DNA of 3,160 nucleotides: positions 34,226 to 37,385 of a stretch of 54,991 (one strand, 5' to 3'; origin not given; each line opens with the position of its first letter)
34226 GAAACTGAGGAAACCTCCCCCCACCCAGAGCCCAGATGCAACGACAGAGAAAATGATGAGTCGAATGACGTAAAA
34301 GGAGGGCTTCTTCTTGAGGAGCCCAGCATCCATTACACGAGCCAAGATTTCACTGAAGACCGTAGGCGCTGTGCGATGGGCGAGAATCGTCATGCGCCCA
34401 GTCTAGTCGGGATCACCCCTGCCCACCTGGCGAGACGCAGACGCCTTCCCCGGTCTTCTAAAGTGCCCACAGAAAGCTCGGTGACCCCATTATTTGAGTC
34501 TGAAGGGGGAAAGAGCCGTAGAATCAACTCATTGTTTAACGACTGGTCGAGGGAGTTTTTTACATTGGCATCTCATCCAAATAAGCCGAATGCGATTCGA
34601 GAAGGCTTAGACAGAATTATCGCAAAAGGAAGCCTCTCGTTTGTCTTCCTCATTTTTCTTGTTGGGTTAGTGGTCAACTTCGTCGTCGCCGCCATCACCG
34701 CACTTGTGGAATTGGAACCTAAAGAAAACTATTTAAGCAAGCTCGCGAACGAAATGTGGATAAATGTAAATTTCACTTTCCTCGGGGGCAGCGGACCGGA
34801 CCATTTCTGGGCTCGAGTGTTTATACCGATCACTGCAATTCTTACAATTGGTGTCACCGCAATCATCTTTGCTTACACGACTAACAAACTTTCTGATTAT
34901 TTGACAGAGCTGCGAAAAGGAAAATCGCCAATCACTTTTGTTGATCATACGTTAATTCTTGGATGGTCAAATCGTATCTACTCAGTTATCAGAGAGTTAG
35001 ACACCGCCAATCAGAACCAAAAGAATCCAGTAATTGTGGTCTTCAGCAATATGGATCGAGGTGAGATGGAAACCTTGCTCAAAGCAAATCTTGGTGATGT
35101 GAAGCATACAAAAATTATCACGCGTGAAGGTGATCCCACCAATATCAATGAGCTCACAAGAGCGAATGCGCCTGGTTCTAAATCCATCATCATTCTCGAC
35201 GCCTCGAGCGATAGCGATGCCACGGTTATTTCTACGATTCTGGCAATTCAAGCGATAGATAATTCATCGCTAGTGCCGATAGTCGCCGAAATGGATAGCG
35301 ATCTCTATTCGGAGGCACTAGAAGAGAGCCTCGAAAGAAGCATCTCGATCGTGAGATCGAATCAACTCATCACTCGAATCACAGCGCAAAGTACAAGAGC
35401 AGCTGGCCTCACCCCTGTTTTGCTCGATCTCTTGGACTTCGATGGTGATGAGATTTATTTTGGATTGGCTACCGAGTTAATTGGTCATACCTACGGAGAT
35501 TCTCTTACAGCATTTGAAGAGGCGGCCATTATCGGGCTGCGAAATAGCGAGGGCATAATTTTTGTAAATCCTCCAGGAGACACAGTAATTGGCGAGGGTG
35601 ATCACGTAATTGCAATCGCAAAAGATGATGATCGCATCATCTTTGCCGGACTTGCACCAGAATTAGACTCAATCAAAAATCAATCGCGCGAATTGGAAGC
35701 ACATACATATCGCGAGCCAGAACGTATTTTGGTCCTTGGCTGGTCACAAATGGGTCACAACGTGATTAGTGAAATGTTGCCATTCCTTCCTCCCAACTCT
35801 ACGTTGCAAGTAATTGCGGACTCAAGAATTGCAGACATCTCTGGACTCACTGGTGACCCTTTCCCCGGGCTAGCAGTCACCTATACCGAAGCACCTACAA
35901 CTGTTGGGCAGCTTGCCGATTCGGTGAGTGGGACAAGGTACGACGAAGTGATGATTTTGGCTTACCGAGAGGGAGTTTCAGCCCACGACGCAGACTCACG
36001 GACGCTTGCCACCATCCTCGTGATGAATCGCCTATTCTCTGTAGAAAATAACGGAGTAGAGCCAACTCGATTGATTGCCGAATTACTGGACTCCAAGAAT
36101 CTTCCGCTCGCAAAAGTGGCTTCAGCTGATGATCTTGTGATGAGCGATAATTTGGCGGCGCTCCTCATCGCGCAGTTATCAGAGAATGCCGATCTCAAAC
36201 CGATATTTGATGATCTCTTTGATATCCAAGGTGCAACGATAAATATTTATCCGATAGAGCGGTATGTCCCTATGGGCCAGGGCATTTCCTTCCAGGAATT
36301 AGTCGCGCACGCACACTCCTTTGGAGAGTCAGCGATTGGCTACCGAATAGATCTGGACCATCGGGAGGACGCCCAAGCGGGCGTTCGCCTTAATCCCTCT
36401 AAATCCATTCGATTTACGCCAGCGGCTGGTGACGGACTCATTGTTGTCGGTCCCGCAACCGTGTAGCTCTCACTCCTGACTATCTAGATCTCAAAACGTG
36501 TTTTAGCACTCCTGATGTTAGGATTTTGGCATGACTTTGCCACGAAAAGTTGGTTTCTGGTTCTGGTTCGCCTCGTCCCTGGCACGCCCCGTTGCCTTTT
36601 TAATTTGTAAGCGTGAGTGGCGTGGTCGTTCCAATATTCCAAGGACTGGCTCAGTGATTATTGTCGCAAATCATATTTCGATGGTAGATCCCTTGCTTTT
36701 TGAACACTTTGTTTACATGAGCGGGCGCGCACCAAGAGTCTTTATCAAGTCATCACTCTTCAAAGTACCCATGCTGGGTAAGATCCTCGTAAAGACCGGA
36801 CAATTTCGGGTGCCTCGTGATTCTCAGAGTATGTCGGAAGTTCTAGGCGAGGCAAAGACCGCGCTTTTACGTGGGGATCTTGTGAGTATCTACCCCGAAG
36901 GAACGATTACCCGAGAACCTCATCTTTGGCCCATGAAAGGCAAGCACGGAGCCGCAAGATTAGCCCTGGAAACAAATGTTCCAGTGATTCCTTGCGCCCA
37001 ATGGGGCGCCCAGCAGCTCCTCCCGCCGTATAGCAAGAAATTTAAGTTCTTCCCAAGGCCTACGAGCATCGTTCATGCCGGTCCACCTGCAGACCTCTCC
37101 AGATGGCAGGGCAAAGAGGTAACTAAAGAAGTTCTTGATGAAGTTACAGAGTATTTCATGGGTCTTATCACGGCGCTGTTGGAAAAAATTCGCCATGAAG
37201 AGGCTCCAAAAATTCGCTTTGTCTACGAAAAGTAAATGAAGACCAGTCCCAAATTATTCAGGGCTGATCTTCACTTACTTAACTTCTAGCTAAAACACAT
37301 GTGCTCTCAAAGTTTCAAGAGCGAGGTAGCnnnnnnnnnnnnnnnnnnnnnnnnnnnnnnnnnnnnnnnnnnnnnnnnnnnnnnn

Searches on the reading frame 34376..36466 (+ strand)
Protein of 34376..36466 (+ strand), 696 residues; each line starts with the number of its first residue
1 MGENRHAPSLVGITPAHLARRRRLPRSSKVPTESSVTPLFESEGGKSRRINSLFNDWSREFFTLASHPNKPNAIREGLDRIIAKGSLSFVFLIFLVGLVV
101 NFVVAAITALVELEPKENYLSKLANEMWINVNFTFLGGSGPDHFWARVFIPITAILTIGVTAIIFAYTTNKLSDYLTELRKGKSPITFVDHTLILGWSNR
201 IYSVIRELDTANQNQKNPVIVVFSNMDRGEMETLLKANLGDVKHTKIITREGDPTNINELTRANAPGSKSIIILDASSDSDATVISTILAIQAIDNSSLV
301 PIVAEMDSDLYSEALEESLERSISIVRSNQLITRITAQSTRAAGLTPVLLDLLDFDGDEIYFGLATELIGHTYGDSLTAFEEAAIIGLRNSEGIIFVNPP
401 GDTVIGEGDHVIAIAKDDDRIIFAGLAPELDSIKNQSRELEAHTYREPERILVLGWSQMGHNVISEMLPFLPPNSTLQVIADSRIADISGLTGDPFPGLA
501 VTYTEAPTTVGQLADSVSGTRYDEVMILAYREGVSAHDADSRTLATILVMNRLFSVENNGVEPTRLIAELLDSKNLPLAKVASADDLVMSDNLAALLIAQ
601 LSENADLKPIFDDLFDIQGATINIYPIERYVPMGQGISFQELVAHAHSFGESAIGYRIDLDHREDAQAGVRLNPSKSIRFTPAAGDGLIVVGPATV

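Call 5: search_protein_families(library=pfam, proteins=[window:34376-36466:+], max_evalue=0.01)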
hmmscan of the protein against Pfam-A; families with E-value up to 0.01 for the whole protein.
window:34376-36466:+ (696 aa): 4 families
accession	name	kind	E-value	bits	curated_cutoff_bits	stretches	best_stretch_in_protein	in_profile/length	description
PF06241.17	Castor_Poll_mid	-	2.4e-23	82.5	26.7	1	330-421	2-94/104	Castor and Pollux, part of voltage-gated ion channel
PF22614.2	Slo-like_RCK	-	2.8e-06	27.4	24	1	190-296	4-110/119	Calcium-activated potassium channel slowpoke-like RCK domain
PF02080.26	TrkA_C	-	0.005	17.2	27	0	370-419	14-62/71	TrkA-C domain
PF02254.24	TrkA_N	-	0.0075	17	23.8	0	193-317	2-107/116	TrkA-N domain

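Call 6: search_protein_families(library=ncbifam, proteins=[window:34376-36466:+], max_evalue=0.01)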
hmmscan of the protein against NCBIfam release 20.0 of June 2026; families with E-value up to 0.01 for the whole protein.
window:34376-36466:+ (696 aa): 1 family
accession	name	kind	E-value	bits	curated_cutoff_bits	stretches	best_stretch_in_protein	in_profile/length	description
NF007034.0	PRK09496.2-1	subfamily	0.0048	15.9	344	0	248-415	45-433/445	Trk system potassium transporter TrkA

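Call 7: search_protein_families(library=padloc, proteins=[window:34376-36466:+], max_evalue=0.01)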
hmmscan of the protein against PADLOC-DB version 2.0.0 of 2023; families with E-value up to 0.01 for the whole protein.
window:34376-36466:+ (696 aa): 0 families

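Call 40: find_homologous_proteins(query=window:34376-36466:+)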
Query window:34376-36466:+ (696 aa): 703 proteins with E <= 0.001 among 8000 candidates; the best 120 are listed.
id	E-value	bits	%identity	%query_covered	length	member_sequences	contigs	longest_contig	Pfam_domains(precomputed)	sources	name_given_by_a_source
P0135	0.0e+0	1362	97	93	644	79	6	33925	PF22614.3,PF06241.18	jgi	-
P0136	0.0e+0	1185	85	91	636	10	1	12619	PF22614.3,PF06241.18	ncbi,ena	ncbi:MAG: hypothetical protein WCP54_02415 [Actinomycetes bacterium]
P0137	0.0e+0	1170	85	91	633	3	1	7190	PF22614.3,PF06241.18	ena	-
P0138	0.0e+0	1156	85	90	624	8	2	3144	PF22614.3,PF06241.18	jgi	-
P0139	1.2e-292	990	72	91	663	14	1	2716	PF06241.18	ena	-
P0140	2.3e-289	980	71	91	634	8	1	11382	PF06241.18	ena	-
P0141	6.8e-216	737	55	89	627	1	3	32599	PF22614.3,PF06241.18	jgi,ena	jgi:K+/H+ antiporter YhaU regulatory subunit KhtT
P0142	8.2e-216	737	55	89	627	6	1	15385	PF06241.18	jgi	-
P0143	8.3e-216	737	55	89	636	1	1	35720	PF22614.3,PF06241.18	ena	-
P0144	8.3e-216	737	55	89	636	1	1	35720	PF22614.3,PF06241.18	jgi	-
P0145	8.0e-215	733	56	89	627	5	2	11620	PF22614.3,PF06241.18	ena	-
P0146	3.2e-214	731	55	89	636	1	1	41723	PF22614.3,PF06241.18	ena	-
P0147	1.1e-213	729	55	89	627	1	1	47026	PF22614.3,PF06241.18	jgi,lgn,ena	-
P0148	1.6e-213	729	55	89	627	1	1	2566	PF06241.18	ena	-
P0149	6.9e-208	710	54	89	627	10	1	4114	PF22614.3,PF06241.18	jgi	-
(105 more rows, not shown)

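Call 44: find_related_loci(query=A3, collection=metagenome_contigs, flank=8000)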
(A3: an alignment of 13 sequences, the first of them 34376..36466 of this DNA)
Query A3 (696 aa) in metagenome_contigs; peptide patterns used: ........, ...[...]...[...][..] (x = any residue, [..] = any of these).
600 stretches matched a pattern (row limit reached: there are more); 498 encode a relative of the query (tblastn E <= 1e-3); the best 80 are kept; 80 distinct loci.
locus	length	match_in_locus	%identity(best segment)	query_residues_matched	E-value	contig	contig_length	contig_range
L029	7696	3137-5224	97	1-696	0e+0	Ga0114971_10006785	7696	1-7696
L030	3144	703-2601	84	64-696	0e+0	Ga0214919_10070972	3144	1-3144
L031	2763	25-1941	85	58-696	0e+0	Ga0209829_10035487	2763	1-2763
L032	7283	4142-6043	71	64-696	0e+0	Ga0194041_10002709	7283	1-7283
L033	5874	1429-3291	54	72-692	0e+0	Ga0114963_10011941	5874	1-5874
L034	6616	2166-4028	54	72-692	0e+0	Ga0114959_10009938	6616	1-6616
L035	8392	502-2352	55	76-692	0e+0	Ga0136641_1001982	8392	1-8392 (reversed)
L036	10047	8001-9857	43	74-692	2e-168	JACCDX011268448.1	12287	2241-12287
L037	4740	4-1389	59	230-691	1e-168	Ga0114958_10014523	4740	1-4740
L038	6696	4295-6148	43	74-691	1e-161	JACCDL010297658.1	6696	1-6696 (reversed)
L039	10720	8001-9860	44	75-692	1e-160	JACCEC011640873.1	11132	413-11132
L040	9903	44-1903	44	75-692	1e-160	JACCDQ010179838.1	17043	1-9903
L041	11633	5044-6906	44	74-692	1e-159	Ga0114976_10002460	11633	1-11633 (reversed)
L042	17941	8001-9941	42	52-692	4e-159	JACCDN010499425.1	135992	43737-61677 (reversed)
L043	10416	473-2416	42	53-692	4e-158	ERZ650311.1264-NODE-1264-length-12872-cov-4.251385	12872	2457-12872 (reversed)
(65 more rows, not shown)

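Call 59: search_protein_families(library=pfam, proteins=[L032:6236-7282:+, L032:3067-3702:+, L032:2173-2781:+, L032:866-2092:-, L035:2425-3858:-, L035:3890-4333:+, L035:4990-5760:-, L035:5753-6688:-, L033:3393-4952:-, L033:2-1309:-], max_evalue=0.001)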
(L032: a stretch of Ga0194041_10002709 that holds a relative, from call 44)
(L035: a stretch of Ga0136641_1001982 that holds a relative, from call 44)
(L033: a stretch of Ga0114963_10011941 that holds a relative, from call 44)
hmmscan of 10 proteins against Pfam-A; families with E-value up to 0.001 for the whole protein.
L032:6236-7282:+ (349 aa): 3 families
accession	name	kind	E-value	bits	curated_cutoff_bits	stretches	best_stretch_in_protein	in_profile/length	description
PF00805.28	Pentapeptide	-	5.6e-48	160.5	20.2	6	72-106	2-36/40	Pentapeptide repeats (8 copies)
PF13599.13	Pentapeptide_4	-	2.6e-21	75.9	38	2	127-202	2-77/78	Pentapeptide repeat region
PF13576.12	Pentapeptide_3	-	1.1e-13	51.7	27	0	72-107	5-42/48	Pentapeptide repeats (9 copies)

L032:3067-3702:+ (211 aa): 3 families
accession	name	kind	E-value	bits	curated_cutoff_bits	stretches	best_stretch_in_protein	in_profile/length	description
PF00440.29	TetR_N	-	3.4e-12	46.4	24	1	26-71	1-47/47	Bacterial regulatory proteins, tetR family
PF12728.13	HTH_17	-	0.00027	21.6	27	0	42-65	3-26/51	Helix-turn-helix domain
PF02796.21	HTH_7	-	0.00029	21.3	23.8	1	42-62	23-43/45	Helix-turn-helix domain of resolvase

L032:2173-2781:+ (202 aa): 1 family
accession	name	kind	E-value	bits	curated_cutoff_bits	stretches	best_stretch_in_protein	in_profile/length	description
PF00355.32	Rieske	-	1.1e-09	38.5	20.3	1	100-187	3-88/88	Rieske [2Fe-2S] domain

L032:866-2092:- (408 aa): 3 families
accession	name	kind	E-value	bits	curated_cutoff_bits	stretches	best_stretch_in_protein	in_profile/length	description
PF16653.10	Sacchrp_dh_C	-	4e-24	86.6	31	1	144-392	1-263/265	Saccharopine dehydrogenase C-terminal domain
PF03435.24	Sacchrp_dh_NADP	-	1.6e-18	67.7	25.1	1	4-140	2-129/129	Saccharopine dehydrogenase NADP binding domain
PF01488.26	Shikimate_DH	-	0.00026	21.5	24.3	1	2-79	14-83/138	Shikimate / quinate 5-dehydrogenase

L035:2425-3858:- (477 aa): 2 families
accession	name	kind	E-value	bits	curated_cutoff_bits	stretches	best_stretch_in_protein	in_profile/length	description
PF00120.29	Gln-synt_C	-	8.5e-135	449.7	24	1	105-474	2-344/344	Glutamine synthetase, catalytic domain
PF03951.24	Gln-synt_N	-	2.4e-28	98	33.4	1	16-97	1-82/82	Glutamine synthetase, beta-Grasp domain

L035:3890-4333:+ (147 aa): 1 family
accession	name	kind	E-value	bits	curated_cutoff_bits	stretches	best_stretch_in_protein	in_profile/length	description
PF06271.18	RDD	-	1.5e-09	38.7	24.1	1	67-124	57-117/137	RDD family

L035:4990-5760:- (256 aa): 1 family
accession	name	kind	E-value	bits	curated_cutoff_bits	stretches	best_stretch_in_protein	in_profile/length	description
PF01553.26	Acyltransferase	-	2.4e-29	102.3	23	1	24-150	2-132/132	Acyltransferase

L035:5753-6688:- (311 aa): 2 families
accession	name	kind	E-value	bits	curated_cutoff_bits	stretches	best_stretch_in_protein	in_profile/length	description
PF04055.27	Radical_SAM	-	6.2e-18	65.9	29.5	1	78-233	4-163/166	Radical SAM superfamily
PF16881.10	LIAS_N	-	5e-07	30.6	27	1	23-60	59-96/96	N-terminal domain of lipoyl synthase of Radical_SAM family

L033:3393-4952:- (519 aa): 2 families
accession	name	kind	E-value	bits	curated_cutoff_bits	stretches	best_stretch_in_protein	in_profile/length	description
PF00120.29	Gln-synt_C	-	2e-134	448.5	24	1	147-516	2-344/344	Glutamine synthetase, catalytic domain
PF03951.24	Gln-synt_N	-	3.2e-28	97.6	33.4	1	58-139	1-82/82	Glutamine synthetase, beta-Grasp domain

L033:2-1309:- (436 aa): 16 families
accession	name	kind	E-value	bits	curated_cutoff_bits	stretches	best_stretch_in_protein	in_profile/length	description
PF00005.33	ABC_tran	-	5.6e-37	127.8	25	2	17-187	1-137/137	ABC transporter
PF13304.12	AAA_21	-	1.4e-10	42.2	27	0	354-391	2-45/304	AAA domain, putative AbiEii toxin, Type IV TA system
PF12848.13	ABC_tran_Xtn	-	9.8e-07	29.2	25.9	1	232-299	5-71/85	ABC transporter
PF13555.12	AAA_29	-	1.2e-06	28.5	27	0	341-368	12-39/61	P-loop containing region of AAA domain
PF00025.27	Arf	-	3.3e-06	27.1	22.3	1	348-373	11-36/174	ADP-ribosylation factor family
PF13476.12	AAA_23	-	7e-06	27.3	27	0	352-384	20-52/201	AAA domain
PF03193.22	RsgA_GTPase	-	2e-05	24.9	30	0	352-383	107-138/174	RsgA GTPase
PF20720.3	nSTAND3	-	2.6e-05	24.4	27.2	0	347-372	13-38/155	Novel STAND NTPase 3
PF01926.29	MMR_HSR1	-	5e-05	23.8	21.9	0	29-50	1-22/113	50S ribosome-binding GTPase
PF13238.12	AAA_18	-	7.4e-05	23.6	29.4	0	354-401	1-39/128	AAA domain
PF02463.25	SMC_N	-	0.00011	22.2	40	0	158-223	136-206/220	RecF/RecN/SMC N terminal domain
PF13671.12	AAA_33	-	0.00014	22.6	27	0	32-63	4-32/143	AAA domain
PF13401.12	AAA_22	-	0.00021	22.1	27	0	354-373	8-27/130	AAA domain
PF13191.12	AAA_16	-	0.00048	21.1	32.6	0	33-129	30-104/167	AAA ATPase domain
PF13521.12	AAA_28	-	0.00054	20.6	27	0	353-374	1-22/164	AAA domain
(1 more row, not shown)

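Call 62: search_solved_structures(query=window:34376-36466:+, max_evalue=0.001)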
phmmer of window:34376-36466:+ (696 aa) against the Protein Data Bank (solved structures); distinct sequences matched with E-value up to 0.001: 19.
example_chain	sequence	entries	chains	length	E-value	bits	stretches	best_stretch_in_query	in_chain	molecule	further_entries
6o6j_A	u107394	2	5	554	2.3e-47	165.1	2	180-551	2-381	Ion channel CASTOR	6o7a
6o7c_A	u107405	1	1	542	5.5e-47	163.8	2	181-551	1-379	Ion channel CASTOR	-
7vm8_A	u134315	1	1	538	5.3e-41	144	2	190-552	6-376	Ion channel DMI1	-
28no_A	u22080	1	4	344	3.7e-06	28.9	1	164-419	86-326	Calcium-gated potassium channel MthK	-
9z2m_A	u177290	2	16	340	4e-06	28.8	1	164-419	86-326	Calcium-gated potassium channel MthK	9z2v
1lnq_A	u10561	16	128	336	4.2e-06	28.7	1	164-419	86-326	POTASSIUM CHANNEL RELATED PROTEIN | Calcium-gated potassium channel MthK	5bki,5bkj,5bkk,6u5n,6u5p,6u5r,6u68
6oly_A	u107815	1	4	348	4.7e-06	28.5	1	164-419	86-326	Calcium-gated potassium channel MthK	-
8djb_A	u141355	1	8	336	4.9e-06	28.5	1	155-419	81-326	Calcium-gated potassium channel MthK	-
3kxd_A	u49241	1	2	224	6.5e-06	28.1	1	251-419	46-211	Calcium-gated potassium channel mthK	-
3rbz_A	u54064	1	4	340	9.3e-06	27.6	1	186-419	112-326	Calcium-gated potassium channel mthK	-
4ro0_A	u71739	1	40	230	1.1e-05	27.3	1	251-419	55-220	Calcium-gated potassium channel MthK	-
4ei2_A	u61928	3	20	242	1.1e-05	27.3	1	251-419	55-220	Calcium-gated potassium channel mthK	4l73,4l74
2ogu_A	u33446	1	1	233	1.2e-05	27.3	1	251-419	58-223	Calcium-gated potassium channel mthK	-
2aef_A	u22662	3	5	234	1.2e-05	27.2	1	251-419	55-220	Calcium-gated potassium channel mthK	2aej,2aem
8fz7_A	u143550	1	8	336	1.2e-05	27.2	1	189-419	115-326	Calcium-gated potassium channel MthK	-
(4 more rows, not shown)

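Call 86: find_encoding_contigs(protein=P0136, flank=10000, max_places=2)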
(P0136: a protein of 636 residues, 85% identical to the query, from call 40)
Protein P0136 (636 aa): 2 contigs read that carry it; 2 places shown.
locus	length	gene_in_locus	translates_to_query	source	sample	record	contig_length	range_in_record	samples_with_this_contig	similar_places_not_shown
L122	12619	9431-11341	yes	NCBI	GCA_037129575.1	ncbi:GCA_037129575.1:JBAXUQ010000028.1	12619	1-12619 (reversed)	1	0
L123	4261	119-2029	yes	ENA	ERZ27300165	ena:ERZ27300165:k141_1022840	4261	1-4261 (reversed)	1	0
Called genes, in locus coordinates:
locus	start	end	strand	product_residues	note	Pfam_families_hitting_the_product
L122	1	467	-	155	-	PF01243:PNPOx_N, PF12900:Pyridox_ox_2 (weak)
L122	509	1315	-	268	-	PF09339:HTH_IclR, PF01614:IclR_C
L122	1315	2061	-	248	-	PF00106:adh_short, PF01370:Epimerase (weak), PF13561:adh_short_C2, PF08659:KR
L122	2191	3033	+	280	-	PF01557:FAA_hydrolase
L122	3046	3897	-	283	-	PF01557:FAA_hydrolase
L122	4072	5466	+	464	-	PF01565:FAD_binding_4, PF02913:FAD-oxidase_C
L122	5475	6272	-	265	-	PF03734:YkuD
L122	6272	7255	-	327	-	PF08240:ADH_N, PF01494:FAD_binding_3 (weak), PF00107:ADH_zinc_N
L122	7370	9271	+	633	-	PF06241:Castor_Poll_mid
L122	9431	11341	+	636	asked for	PF22614:Slo-like_RCK (weak), PF06241:Castor_Poll_mid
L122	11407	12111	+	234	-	PF01553:Acyltransferase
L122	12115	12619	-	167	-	PF01734:Patatin (weak)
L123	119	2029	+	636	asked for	PF22614:Slo-like_RCK (weak), PF06241:Castor_Poll_mid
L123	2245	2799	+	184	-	PF01553:Acyltransferase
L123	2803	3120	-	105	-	-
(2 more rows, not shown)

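Call 87: find_encoding_contigs(protein=P0140, flank=10000, max_places=2)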
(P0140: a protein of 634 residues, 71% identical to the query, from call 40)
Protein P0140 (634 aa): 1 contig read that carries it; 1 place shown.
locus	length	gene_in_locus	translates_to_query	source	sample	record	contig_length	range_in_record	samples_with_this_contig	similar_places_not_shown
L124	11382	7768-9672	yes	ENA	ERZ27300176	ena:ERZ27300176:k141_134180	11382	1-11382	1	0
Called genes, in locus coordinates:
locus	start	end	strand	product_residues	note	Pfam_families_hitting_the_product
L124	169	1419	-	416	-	PF07394:DUF1501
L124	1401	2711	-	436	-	PF08811:DUF1800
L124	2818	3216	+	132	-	-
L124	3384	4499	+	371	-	PF01266:DAO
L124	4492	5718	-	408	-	PF03435:Sacchrp_dh_NADP, PF16653:Sacchrp_dh_C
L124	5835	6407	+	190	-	PF00355:Rieske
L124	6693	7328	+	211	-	PF00440:TetR_N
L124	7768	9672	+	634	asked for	PF06241:Castor_Poll_mid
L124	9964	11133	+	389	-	-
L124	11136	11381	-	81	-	?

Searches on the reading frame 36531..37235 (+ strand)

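Call 5: search_protein_families(library=pfam, proteins=[window:36531-37235:+], max_evalue=0.01)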
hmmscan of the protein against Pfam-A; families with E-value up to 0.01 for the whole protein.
window:36531-37235:+ (234 aa): 1 family
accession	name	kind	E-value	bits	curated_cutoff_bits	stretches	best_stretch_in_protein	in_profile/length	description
PF01553.26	Acyltransferase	-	3.5e-27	95.3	23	1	29-156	3-130/132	Acyltransferase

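Call 6: search_protein_families(library=ncbifam, proteins=[window:36531-37235:+], max_evalue=0.01)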
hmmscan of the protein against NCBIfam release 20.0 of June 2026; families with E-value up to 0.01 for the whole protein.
window:36531-37235:+ (234 aa): 9 families
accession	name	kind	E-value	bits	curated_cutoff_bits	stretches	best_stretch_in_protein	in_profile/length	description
TIGR00530.1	AGP_acyltrn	subfamily_domain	2.7e-22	78.9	102.95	1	30-156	6-128/130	1-acylglycerol-3-phosphate O-acyltransferase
NF006386.0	PRK08633.1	equivalog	1.3e-16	59.5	1221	1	27-157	428-551/1147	acyl-[ACP]--phospholipid O-acyltransferase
NF011593.0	PRK15018.1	equivalog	1.2e-06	28.5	501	1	18-203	43-219/245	1-acylglycerol-3-phosphate O-acyltransferase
NF052615.1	orn_lipid_OlsF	equivalog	1.3e-06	27.3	620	1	31-155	71-194/570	bifunctional ornithine lipid synthase OlsF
NF058536.1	LPAAT_acyl_YihG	equivalog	2.3e-05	23.8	260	1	25-84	67-126/290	1-acylglycerol-3-phosphate O-acyltransferase, YihG family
NF010621.0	PRK14014.1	domain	3.8e-05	22.9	186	1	27-86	72-133/301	acetyltransferase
NF005291.0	PRK06814.1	equivalog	0.0003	18.8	1349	1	26-162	439-568/1140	acyl-[ACP]--phospholipid O-acyltransferase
NF005959.0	PRK08043.1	equivalog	0.0015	16.8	886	1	33-161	21-141/719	bifunctional acyl-ACP--phospholipid O-acyltransferase/long-chain-fatty-acid--ACP ligase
NF052552.1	LyOrLpactfOlsARHOCB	equivalog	0.0055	15.7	300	1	36-137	82-178/271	lyso-ornithine lipid O-acyltransferase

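Call 7: search_protein_families(library=padloc, proteins=[window:36531-37235:+], max_evalue=0.01)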
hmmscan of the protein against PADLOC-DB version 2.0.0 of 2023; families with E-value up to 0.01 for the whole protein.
window:36531-37235:+ (234 aa): 0 families
